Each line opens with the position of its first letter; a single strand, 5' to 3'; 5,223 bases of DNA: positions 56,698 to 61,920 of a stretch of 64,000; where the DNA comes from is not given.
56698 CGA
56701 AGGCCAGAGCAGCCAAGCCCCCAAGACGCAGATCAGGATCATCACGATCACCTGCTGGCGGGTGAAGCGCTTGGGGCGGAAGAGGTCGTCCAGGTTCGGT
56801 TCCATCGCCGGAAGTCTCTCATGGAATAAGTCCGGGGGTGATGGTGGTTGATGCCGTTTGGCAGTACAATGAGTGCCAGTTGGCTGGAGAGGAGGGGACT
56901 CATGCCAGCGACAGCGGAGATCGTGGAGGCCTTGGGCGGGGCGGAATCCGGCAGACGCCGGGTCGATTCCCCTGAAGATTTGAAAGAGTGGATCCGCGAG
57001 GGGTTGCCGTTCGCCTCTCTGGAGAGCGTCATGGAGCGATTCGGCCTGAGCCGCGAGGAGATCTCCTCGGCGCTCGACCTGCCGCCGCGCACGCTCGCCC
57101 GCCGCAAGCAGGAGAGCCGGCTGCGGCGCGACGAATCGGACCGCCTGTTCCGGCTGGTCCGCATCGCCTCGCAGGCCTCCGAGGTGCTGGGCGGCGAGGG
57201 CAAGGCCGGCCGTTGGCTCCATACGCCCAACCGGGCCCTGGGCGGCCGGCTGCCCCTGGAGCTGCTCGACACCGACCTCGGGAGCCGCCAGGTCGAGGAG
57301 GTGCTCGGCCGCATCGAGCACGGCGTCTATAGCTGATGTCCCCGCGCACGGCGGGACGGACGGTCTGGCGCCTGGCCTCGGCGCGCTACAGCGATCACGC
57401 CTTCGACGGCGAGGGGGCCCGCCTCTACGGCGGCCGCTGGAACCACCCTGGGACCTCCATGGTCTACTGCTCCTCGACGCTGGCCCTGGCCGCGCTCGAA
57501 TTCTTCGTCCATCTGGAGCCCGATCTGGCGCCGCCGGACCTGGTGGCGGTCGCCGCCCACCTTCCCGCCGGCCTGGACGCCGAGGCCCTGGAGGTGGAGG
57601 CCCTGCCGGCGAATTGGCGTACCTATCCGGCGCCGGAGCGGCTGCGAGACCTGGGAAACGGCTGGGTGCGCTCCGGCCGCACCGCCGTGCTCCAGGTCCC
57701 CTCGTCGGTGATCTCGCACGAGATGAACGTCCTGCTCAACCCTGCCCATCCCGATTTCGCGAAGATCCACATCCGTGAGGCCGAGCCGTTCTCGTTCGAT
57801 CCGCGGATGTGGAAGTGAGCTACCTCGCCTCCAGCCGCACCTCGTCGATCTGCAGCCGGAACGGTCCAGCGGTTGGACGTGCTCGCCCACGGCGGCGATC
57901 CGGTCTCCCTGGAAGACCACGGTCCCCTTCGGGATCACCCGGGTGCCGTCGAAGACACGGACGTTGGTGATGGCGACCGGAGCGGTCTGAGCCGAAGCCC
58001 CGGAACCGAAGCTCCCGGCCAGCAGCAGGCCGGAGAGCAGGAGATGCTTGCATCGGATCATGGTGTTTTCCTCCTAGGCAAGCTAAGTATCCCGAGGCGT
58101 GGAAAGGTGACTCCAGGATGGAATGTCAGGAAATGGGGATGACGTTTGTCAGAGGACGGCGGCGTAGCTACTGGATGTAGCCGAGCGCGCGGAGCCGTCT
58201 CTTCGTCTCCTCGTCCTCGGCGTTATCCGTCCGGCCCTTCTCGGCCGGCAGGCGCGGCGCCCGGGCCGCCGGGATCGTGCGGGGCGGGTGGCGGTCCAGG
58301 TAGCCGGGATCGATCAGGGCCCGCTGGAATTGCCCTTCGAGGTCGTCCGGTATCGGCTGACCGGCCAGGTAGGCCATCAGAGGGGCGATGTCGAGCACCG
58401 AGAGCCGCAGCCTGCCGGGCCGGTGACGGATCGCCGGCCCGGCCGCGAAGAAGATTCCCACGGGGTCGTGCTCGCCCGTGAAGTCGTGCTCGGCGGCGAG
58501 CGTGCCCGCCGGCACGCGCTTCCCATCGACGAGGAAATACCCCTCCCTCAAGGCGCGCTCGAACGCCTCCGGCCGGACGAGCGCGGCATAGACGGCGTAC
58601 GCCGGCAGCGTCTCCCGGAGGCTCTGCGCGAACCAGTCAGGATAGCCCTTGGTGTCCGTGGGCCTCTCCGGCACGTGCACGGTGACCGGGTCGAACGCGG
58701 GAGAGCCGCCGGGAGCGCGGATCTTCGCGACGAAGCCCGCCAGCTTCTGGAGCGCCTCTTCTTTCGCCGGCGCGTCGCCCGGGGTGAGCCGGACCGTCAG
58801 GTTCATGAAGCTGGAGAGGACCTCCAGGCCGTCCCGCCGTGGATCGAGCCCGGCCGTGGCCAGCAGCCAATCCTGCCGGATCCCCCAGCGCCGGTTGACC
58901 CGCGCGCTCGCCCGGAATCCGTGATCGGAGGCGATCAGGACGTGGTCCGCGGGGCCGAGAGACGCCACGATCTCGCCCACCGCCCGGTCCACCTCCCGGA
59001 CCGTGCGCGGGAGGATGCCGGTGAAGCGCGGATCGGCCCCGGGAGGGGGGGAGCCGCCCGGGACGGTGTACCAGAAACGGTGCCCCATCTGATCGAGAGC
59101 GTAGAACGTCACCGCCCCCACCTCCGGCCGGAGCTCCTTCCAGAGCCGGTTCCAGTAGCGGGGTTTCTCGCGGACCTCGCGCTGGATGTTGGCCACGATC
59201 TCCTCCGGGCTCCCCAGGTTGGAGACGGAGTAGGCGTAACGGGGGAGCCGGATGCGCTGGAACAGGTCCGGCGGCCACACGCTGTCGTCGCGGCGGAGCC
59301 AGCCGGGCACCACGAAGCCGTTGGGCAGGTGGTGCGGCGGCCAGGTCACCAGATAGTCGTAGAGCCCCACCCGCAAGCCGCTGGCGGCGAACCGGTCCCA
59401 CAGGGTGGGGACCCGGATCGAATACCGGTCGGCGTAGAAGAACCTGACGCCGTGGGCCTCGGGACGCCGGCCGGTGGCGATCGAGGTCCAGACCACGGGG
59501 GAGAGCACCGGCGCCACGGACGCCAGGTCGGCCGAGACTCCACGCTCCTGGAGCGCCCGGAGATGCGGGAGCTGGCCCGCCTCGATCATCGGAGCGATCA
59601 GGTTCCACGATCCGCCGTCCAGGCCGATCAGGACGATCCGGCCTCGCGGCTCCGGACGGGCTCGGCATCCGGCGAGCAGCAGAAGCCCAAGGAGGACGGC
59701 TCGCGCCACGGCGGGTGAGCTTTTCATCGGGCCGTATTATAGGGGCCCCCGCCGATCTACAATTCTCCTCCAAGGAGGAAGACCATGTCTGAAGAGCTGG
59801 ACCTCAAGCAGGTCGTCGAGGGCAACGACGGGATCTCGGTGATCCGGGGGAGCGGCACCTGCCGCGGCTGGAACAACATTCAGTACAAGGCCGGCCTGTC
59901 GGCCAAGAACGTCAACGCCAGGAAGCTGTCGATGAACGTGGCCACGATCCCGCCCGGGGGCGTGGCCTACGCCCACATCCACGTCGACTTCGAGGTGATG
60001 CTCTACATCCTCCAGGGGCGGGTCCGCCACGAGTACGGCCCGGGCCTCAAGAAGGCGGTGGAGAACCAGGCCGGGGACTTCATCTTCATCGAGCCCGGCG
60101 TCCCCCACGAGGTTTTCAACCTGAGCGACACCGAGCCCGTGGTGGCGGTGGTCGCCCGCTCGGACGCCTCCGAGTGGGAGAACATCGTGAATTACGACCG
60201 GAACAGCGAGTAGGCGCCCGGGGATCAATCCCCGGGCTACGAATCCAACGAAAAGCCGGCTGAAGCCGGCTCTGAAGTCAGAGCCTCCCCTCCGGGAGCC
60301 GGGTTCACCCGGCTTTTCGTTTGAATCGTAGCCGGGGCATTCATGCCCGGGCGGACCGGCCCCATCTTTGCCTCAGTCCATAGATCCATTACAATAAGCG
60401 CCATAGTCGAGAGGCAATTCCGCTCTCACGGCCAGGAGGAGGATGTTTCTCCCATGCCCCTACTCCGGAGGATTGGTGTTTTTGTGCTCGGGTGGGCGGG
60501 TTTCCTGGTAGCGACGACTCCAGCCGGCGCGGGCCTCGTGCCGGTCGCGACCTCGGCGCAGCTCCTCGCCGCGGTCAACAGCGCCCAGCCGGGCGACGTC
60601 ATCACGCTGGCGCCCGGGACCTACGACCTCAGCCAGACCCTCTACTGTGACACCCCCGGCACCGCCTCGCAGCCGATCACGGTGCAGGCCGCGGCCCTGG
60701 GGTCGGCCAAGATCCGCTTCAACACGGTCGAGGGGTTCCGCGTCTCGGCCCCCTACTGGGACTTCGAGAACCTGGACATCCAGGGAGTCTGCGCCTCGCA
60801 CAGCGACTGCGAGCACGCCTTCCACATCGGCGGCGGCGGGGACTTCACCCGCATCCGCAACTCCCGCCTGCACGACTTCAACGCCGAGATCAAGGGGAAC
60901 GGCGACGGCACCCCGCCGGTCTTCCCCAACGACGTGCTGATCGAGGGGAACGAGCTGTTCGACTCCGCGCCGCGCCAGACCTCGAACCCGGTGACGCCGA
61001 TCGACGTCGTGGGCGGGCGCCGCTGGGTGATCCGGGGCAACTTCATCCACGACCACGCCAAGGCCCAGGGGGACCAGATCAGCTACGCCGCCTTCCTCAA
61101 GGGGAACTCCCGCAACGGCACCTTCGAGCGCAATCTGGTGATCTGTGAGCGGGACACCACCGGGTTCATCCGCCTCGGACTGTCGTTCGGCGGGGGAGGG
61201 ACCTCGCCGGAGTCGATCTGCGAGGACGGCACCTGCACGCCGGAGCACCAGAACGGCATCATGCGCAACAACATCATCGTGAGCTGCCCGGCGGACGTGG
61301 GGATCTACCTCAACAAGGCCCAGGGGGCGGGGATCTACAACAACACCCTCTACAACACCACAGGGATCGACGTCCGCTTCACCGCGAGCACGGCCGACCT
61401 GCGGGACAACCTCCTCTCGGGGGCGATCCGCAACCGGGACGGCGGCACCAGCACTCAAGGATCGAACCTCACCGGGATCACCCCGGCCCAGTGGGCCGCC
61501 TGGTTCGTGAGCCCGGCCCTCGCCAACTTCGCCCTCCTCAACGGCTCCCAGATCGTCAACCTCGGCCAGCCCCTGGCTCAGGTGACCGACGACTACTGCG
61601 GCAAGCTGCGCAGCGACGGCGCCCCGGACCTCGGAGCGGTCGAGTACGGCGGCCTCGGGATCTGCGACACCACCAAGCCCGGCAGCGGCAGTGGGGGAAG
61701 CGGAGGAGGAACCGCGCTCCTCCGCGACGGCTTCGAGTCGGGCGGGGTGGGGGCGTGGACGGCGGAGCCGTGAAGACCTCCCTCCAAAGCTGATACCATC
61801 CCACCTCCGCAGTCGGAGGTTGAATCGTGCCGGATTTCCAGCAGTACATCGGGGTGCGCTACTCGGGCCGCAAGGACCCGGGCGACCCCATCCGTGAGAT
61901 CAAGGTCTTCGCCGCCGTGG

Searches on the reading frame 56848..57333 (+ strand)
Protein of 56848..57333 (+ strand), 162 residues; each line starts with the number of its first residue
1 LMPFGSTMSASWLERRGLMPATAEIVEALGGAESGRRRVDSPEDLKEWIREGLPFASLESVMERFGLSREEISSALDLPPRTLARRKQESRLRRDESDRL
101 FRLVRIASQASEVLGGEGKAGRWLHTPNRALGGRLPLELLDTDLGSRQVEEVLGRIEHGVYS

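Call 82: search_protein_families(library=pfam, proteins=[window:56848-57333:+], max_evalue=0.001)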
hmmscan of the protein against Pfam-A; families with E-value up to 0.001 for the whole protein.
window:56848-57333:+ (162 aa): 2 families
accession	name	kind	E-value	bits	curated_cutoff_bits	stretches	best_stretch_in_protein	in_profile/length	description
PF09722.15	Xre_MbcA_ParS_C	-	1.5e-18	67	24.5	1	109-159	1-51/51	Antitoxin Xre/MbcA/ParS C-terminal toxin-binding domain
PF20432.4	Xre-like-HTH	-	1.4e-15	57.8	25.8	1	49-105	6-63/63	Antitoxin Xre-like helix-turn-helix domain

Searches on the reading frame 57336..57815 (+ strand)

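Call 82: search_protein_families(library=pfam, proteins=[window:57336-57815:+], max_evalue=0.001)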
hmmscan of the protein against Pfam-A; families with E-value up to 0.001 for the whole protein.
window:57336-57815:+ (160 aa): 1 family
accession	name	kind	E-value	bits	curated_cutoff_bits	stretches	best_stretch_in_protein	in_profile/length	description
PF08808.17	RES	-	7.2e-29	101.3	23.2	1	9-155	1-157/157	RES domain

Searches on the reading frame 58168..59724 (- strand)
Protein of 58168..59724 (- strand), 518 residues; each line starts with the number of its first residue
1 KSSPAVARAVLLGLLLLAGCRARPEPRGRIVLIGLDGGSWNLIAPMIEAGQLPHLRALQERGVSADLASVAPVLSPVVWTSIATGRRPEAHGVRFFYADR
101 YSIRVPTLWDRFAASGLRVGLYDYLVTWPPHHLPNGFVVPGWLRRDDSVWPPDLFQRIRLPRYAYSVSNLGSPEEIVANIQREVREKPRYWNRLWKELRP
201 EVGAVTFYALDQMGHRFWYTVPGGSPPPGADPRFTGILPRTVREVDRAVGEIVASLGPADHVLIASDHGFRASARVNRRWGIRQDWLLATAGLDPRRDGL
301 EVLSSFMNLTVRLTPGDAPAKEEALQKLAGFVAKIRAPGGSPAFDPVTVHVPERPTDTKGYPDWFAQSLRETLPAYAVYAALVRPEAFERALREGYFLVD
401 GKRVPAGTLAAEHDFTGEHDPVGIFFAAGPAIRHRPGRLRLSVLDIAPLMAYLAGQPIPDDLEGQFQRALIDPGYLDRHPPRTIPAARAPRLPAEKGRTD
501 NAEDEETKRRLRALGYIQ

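Call 82: search_protein_families(library=pfam, proteins=[window:58168-59724:-], max_evalue=0.001)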
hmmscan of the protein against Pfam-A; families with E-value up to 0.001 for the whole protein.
window:58168-59724:- (518 aa): 1 family
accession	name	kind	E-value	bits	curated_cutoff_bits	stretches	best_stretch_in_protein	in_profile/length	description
PF01663.27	Phosphodiest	-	1.3e-23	84.6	23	1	31-300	2-248/342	Type I phosphodiesterase / nucleotide pyrophosphatase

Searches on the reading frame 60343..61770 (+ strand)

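Call 35: search_protein_families(library=pfam, proteins=[window:60343-61770:+], max_evalue=0.001)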
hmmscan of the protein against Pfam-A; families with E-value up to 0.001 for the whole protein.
window:60343-61770:+ (476 aa): 3 families
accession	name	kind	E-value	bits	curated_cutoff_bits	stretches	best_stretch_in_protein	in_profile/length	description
PF13229.12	Beta_helix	-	2.2e-06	27.8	25.9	0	294-359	46-111/158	Right handed beta helix region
PF14592.12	Chondroitinas_B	-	7.2e-06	25.7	24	0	68-180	1-111/426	Chondroitinase B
PF05048.19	NosD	-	0.00023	21.1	23.6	1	295-361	83-149/212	Periplasmic copper-binding protein (NosD)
